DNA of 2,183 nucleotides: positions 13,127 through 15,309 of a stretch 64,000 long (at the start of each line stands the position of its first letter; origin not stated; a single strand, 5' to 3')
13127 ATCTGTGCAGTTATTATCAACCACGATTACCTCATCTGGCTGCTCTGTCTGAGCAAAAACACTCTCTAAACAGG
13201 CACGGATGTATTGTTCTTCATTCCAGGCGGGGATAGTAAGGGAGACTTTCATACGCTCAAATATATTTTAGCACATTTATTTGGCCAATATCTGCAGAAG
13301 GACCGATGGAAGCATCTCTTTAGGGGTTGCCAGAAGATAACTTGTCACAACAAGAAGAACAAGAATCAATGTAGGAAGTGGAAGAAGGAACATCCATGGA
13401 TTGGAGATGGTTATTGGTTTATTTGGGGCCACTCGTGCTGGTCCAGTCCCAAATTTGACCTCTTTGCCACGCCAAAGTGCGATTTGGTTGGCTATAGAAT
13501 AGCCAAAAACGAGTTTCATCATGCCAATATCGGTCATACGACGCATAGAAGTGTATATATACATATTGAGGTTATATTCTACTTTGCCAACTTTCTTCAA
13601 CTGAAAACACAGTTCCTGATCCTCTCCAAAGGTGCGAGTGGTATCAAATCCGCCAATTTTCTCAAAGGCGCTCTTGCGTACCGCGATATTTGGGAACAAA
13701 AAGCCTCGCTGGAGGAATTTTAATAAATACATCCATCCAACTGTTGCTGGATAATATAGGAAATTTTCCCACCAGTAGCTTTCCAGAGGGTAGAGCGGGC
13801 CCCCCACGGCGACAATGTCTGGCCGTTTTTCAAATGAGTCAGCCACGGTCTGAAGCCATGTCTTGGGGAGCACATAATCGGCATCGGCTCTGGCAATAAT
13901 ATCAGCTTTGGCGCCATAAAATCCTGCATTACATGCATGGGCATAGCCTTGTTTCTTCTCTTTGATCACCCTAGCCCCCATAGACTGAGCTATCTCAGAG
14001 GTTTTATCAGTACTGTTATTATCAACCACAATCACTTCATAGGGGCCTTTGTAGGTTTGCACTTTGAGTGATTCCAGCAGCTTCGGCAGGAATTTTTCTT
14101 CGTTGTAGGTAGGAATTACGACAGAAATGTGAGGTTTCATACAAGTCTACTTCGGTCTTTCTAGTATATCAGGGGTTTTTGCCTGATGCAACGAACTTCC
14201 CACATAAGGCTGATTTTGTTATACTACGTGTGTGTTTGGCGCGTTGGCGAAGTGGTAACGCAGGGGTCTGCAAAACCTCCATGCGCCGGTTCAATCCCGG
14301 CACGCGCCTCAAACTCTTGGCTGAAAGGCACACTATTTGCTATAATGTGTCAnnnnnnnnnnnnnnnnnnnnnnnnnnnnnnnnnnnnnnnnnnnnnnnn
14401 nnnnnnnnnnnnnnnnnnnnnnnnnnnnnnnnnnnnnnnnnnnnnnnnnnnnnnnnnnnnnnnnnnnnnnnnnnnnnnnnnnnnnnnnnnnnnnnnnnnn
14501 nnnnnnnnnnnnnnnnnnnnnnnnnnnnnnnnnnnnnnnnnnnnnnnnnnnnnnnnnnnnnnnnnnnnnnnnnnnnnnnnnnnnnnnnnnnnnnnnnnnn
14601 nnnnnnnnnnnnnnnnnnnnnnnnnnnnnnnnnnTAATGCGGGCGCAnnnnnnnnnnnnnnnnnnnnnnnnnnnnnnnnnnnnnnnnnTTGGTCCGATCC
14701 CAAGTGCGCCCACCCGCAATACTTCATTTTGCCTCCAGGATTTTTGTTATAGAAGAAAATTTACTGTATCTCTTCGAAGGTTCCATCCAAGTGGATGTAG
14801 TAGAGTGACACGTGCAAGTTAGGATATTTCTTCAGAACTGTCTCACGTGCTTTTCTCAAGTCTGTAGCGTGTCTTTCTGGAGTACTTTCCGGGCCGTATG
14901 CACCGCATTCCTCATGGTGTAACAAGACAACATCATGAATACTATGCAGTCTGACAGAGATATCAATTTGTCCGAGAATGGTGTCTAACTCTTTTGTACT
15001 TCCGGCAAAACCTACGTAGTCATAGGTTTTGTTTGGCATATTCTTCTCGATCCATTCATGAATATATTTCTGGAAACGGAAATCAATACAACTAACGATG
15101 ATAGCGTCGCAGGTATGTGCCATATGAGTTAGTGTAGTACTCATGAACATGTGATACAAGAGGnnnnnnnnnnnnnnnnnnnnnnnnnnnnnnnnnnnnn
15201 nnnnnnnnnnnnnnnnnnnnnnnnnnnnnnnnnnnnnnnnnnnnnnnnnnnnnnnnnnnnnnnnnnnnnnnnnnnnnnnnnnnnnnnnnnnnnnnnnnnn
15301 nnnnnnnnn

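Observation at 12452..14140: Putative lipid-linked glycosylation module (two GT2 genes, two GT-C genes, and Pro/Thr-rich surface proteins)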

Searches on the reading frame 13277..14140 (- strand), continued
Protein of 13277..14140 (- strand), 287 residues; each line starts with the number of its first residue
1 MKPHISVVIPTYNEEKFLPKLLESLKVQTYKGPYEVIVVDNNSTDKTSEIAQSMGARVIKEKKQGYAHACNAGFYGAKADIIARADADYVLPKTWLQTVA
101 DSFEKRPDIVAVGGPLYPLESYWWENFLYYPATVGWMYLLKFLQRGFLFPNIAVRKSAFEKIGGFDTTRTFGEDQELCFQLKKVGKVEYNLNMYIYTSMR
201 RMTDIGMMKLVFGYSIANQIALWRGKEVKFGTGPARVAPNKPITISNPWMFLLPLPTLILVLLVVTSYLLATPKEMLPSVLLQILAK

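Call 29: find_encoding_contigs(protein=P0276, flank=8000, max_places=2)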
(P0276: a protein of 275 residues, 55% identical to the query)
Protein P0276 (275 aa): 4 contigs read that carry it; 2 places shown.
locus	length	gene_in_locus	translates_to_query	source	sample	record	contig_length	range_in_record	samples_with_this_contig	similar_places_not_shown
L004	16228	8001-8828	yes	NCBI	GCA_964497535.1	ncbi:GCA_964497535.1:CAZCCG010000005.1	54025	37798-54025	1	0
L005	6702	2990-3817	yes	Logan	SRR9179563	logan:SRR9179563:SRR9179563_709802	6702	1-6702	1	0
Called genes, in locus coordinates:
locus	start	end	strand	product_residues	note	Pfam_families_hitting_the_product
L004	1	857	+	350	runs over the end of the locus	PF02683:DsbD_TM (weak), PF13386:DsbD_2, PF13473:Cupredoxin_1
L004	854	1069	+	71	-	PF00403:HMA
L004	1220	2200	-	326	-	-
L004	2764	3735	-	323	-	PF00768:Peptidase_S11, PF13354:Beta-lactamase2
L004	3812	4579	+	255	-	-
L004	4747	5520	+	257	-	PF02673:BacA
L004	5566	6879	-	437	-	PF01595:CNNM, PF00571:CBS, PF03471:CorC_HlyC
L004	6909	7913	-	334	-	PF01594:AI-2E_transport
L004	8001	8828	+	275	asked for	PF00535:Glycos_transf_2, PF10111:Glyco_tranf_2_2 (faint), PF13641:Glyco_tranf_2_3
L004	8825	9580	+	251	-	PF00535:Glycos_transf_2, PF10111:Glyco_tranf_2_2, PF13641:Glyco_tranf_2_3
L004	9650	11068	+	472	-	PF00224:PK, PF02887:PK_C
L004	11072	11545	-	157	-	-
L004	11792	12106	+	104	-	PF02643:DUF192 (weak)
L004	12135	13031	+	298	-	PF10672:Methyltrans_SAM (weak)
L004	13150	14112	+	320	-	PF01018:GTP1_OBG, PF01926:MMR_HSR1, PF02421:FeoB_N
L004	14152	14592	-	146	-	PF00293:NUDIX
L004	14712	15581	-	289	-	PF06888:Put_Phosphatase (faint), PF12710:HAD (faint)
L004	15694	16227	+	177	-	PF12867:DinB_2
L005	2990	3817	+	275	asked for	PF00535:Glycos_transf_2, PF10111:Glyco_tranf_2_2 (faint), PF13641:Glyco_tranf_2_3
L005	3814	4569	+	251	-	PF00535:Glycos_transf_2, PF10111:Glyco_tranf_2_2, PF13641:Glyco_tranf_2_3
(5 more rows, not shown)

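Call 48: search_solved_structures(query=A3, max_evalue=0.001, show_alignments=0)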
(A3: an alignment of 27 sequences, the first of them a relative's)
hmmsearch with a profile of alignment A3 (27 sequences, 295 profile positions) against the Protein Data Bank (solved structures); distinct sequences matched with E-value up to 0.001: 48.
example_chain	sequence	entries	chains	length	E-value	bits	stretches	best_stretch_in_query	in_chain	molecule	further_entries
2z87_A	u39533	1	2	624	3.9e-35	125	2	4-193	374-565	Chondroitin synthase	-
2z86_A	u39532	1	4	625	4e-35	125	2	4-193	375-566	Chondroitin synthase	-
6p61_A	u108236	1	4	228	6.5e-23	84.9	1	2-122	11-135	Glycosyltransferase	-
5hea_A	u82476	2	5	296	3.4e-21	79.3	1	5-121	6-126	Putative glycosyltransferase (GalT1)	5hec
5mlz_A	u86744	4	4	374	4.4e-20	75.6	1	3-114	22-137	Dolichol monophosphate mannose synthase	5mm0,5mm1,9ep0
8vh7_A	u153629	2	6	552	5.4e-20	75.3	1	3-216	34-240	Heparosan synthase B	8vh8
8viw_A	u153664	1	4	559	5.6e-20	75.3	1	3-216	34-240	Heparosan synthase B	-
5tze_C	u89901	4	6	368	1.1e-18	71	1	4-98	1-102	Glycosyl transferase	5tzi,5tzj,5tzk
3bcv_A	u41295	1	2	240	1.7e-18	70.4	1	4-98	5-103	Putative glycosyltransferase protein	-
5tz8_A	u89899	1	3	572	2.8e-18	69.7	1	4-98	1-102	Glycosyl transferase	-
6yv7_B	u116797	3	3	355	5.5e-17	65.4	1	4-186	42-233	Glycosyl transferase, family 2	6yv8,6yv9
6yv7_A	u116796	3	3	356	5.6e-17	65.4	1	4-186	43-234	Glycosyl transferase, family 2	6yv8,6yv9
9omh_A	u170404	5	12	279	2.6e-15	60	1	5-112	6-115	Glycosyltransferase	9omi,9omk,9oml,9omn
9omm_A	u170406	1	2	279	2.6e-15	60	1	5-112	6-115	Glycosyltransferase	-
9omj_A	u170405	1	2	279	2.9e-15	59.8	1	5-112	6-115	Glycosyltransferase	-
5ekp_C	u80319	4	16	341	1.8e-10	44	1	4-111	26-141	Uncharacterized glycosyltransferase sll0501 | Glycosyltransferase sll0501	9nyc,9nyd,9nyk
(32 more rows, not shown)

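Call 85: find_related_loci(query=A3, collection=genome_contigs, flank=8000)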
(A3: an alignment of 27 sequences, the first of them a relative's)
Query A3 (287 aa) in genome_contigs; peptide patterns used: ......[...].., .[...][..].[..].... (x = any residue, [..] = any of these).
600 stretches matched a pattern (row limit reached: there are more); 551 encode a relative of the query (tblastn E <= 1e-3); the best 80 are kept; 80 distinct loci.
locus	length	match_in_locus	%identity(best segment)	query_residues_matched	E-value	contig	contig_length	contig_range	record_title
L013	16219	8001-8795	55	6-270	1e-96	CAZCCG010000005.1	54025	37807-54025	MAG TPA_asm: uncultured Gammaproteobacteria bacterium isolate SRP200132_co1_33 genome assembly, contig: NODE_940_length_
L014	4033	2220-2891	44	5-229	4e-47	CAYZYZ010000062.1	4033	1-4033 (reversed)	MAG TPA_asm: uncultured Candidatus Saccharibacteria bacterium isolate binchicken_co387_569 genome assembly, contig: NODE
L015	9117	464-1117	41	5-222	4e-44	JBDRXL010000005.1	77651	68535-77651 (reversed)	MAG: candidate division WOR-3 bacterium isolate JZ-1_201907_bins_3 JZ-1_201907_bins_3_scaffold_5, whole genome shotgun s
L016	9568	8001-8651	40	5-221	9e-42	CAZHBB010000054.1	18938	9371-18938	MAG TPA_asm: uncultured Anaerolineales bacterium isolate SRP338002_co1_195 genome assembly, contig: NODE_2706_length_189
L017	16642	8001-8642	37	3-218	9e-40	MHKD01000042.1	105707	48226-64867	MAG: Candidatus Kerfeldbacteria bacterium RIFCSPHIGHO2_12_FULL_48_17 rifcsphigho2_12_scaffold_725, whole genome shotgun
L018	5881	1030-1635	38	5-204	1e-39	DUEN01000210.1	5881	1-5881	MAG TPA_asm: Caldilineae bacterium isolate J4 Contig210, whole genome shotgun sequence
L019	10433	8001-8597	39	5-201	3e-39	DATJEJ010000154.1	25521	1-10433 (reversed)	MAG TPA_asm: Candidatus Omnitrophota bacterium isolate SMAG_U15430 k141_2217982, whole genome shotgun sequence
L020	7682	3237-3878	39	3-209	6e-38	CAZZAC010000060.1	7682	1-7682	MAG TPA_asm: uncultured Dehalococcoidales bacterium isolate binchicken_co196_122 genome assembly, contig: NODE_12673_len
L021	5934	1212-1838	41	5-209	2e-37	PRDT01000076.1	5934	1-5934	MAG: Candidatus Levyibacteriota bacterium isolate Amazon FNV 2010 10 14 contig_75_15074826_length_5934_multi_3_in_2_out_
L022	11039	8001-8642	39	5-214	3e-37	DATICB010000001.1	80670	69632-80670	MAG TPA_asm: Patescibacteria group bacterium isolate SMAG_U16305 k141_6303, whole genome shotgun sequence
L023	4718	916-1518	40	2-202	2e-36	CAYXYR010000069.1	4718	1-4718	MAG TPA_asm: uncultured Candidatus Saccharibacteria bacterium isolate SRP135725_co3_632 genome assembly, contig: NODE_27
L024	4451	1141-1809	36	5-230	6e-36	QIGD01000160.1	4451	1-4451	MAG: Methanobacteriota archaeon isolate SZUA-158 Ga0212224_1003080, whole genome shotgun sequence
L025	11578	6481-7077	38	5-201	1e-35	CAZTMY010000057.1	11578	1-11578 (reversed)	MAG TPA_asm: uncultured Anaerolineales bacterium isolate binchicken_co19_534 genome assembly, contig: NODE_9521_length_1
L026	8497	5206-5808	38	5-202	1e-34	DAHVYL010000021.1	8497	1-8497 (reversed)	MAG TPA_asm: Candidatus Woesebacteria bacterium isolate clean783 NODE_21_length_8497_cov_4.314727, whole genome shotgun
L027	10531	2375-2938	39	2-189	2e-34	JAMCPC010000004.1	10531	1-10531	MAG: Actinomycetota bacterium isolate FK_Sedi_A_Bin.95 NODE_16704_length_10531_cov_46.9385, whole genome shotgun sequenc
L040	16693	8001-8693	31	3-231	1e-28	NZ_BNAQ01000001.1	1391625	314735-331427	Sphingomonas glacialis strain CGMCC 1.8957 sequence01, whole genome shotgun sequence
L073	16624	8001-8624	29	3-202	1e-20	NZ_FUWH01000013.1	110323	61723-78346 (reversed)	Sediminibacterium ginsengisoli strain DSM 22335, whole genome shotgun sequence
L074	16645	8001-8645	30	4-220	1e-20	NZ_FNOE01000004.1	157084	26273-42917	Nitrosomonas oligotropha strain Nm75, whole genome shotgun sequence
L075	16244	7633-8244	35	5-201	4e-20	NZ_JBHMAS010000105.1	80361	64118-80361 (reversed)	Rhodococcus baikonurensis strain JCM 11411 platanus_K_25_97_105, whole genome shotgun sequence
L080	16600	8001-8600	32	5-202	7e-20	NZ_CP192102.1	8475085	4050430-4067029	Actinoplanes sp. CA-015351 chromosome, complete genome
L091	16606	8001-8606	33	5-201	3e-18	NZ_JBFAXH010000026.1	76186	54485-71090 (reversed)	Nocardia sp. NPDC051990 NPDC051990_50_A2.ctg-0026, whole genome shotgun sequence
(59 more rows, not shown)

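Call 88: search_protein_families(library=pfam, proteins=[L040:8860-10503:+, L040:6014-7363:-, L074:7336-7926:+, L074:9329-10774:+, L075:6203-7186:-, L075:8480-9424:-, L091:6748-7608:+, L091:8794-9789:+, L073:9128-10330:+, L080:8878-10479:-], max_evalue=0.00001)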
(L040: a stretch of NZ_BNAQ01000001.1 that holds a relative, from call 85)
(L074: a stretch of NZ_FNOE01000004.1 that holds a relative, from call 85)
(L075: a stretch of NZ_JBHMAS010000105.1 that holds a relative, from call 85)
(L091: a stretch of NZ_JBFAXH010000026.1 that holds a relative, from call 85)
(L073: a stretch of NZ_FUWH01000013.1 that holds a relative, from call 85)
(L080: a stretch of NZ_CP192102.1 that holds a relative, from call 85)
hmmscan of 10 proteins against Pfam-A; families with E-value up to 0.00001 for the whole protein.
L040:8860-10503:+ (547 aa): 8 families
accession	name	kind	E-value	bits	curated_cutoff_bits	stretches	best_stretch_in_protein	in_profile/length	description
PF00989.32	PAS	-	9.6e-34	116.2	22.6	2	179-290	2-112/113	PAS fold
PF02518.31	HATPase_c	-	6.9e-27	94.5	26.4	1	430-535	2-108/111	Histidine kinase-, DNA gyrase B-, and HSP90-like ATPase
PF13426.13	PAS_9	-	3.4e-20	72.7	27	1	188-293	1-103/103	PAS domain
PF08448.16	PAS_4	-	6.7e-18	65.4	23.1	2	184-295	1-109/110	PAS fold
PF13188.13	PAS_8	-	8.7e-11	41.8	21.8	1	180-229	3-53/65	PAS domain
PF00512.31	HisKA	-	1.9e-08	34.7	26.9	1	317-383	2-62/66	His Kinase A (phospho-acceptor) domain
PF24820.1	Diguanyl_cycl_sensor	-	2.7e-07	30.9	28.1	0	184-273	2-93/109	Diguanylate cyclase-like sensor domain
PF08447.18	PAS_3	-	1.6e-06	28.7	25.6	0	201-251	2-53/89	PAS fold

L040:6014-7363:- (449 aa): 1 family
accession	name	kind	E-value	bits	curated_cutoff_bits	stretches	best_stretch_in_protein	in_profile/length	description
PF05035.17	DGOK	-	1.7e-85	286.8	25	1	157-443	1-279/281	2-keto-3-deoxy-galactonokinase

L074:7336-7926:+ (196 aa): 1 family
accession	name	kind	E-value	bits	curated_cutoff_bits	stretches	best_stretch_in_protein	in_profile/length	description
PF11563.14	Protoglobin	-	1.5e-25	90.5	25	1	24-195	4-157/158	Protoglobin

L074:9329-10774:+ (481 aa): 2 families
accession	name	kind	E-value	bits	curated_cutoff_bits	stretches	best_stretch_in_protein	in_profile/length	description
PF21167.2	DUF6851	-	8.8e-46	156.2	27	1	59-194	2-140/140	Domain of unknown function (DUF6851)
PF22778.2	VCPO_2nd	-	1.9e-21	77.4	27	1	299-461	2-167/177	VCPO second helical-bundle domain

L075:6203-7186:- (327 aa): 2 families
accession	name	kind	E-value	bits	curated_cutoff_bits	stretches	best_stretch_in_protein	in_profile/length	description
PF00005.33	ABC_tran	-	1.3e-27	97.5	25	1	25-169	1-137/137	ABC transporter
PF13304.12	AAA_21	-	1.8e-09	38.6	27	0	141-198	238-298/304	AAA domain, putative AbiEii toxin, Type IV TA system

L075:8480-9424:- (314 aa): 1 family
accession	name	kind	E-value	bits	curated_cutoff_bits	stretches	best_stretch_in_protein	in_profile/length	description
PF11583.14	AurF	-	1.1e-43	149.8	29.6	1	19-307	3-279/282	P-aminobenzoate N-oxygenase AurF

L091:6748-7608:+ (286 aa): 2 families
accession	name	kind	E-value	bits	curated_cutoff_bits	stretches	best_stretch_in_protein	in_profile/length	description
PF12697.13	Abhydrolase_6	-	1.5e-21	78.5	26.3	1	28-269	1-215/217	Alpha/beta hydrolase family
PF00561.26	Abhydrolase_1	-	1.7e-08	34.9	25.8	1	27-123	2-102/245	alpha/beta hydrolase fold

L091:8794-9789:+ (331 aa): 2 families
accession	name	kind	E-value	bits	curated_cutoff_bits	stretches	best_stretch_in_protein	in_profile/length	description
PF03466.25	LysR_substrate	-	3.8e-22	79.1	28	1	121-324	2-206/209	LysR substrate binding domain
PF00126.33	HTH_1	-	2.6e-15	56.5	26.6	1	36-95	1-59/60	Bacterial regulatory helix-turn-helix protein, lysR family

L073:9128-10330:+ (400 aa): 1 family
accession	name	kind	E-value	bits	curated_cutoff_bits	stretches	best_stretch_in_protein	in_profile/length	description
PF02397.22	Bac_transf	-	6.7e-59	198.9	27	1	155-395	1-178/179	Bacterial sugar transferase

L080:8878-10479:- (533 aa): 2 families
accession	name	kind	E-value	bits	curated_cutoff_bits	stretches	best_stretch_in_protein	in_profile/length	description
PF00501.34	AMP-binding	-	1.1e-58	199.3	29.9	1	51-399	3-383/384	AMP-binding enzyme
PF13193.12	AMP-binding_C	-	3.6e-18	66.7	24.5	1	447-522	1-76/76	AMP-binding enzyme C-terminal domain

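Call 90: search_protein_families(library=phrogs, proteins=[window:13277-14140:-], max_evalue=0.00001)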
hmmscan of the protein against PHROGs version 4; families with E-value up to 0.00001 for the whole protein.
window:13277-14140:- (287 aa): 2 families
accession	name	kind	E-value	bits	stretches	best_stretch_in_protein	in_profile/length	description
phrog_841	-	moron, auxiliary metabolic gene and host takeover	1.3e-13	52.2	1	3-111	2-119/309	GtrB-like O-antigen conversion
phrog_13126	-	moron, auxiliary metabolic gene and host takeover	2.3e-10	41.3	1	4-106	2-103/394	beta-1,4-glycosyltransferase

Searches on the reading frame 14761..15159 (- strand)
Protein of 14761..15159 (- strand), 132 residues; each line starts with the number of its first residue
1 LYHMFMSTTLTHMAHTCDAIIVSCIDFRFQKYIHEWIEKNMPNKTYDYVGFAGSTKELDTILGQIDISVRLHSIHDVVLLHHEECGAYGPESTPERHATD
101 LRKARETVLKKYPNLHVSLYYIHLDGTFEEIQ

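Call 11: search_protein_families(library=ncbifam, proteins=[window:14761-15159:-], max_evalue=0.01)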
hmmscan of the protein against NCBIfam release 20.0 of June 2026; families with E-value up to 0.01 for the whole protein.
window:14761-15159:- (132 aa): 0 families

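Call 41: search_protein_families(library=pfam, proteins=[window:14761-15159:-], max_evalue=0.001)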
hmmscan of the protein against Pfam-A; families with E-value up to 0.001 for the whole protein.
window:14761-15159:- (132 aa): 1 family
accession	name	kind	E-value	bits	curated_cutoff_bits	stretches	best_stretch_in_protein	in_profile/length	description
PF20393.3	Pro_CA_2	-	8.3e-17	62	30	1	18-131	5-124/125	Putative carbonic anhydrase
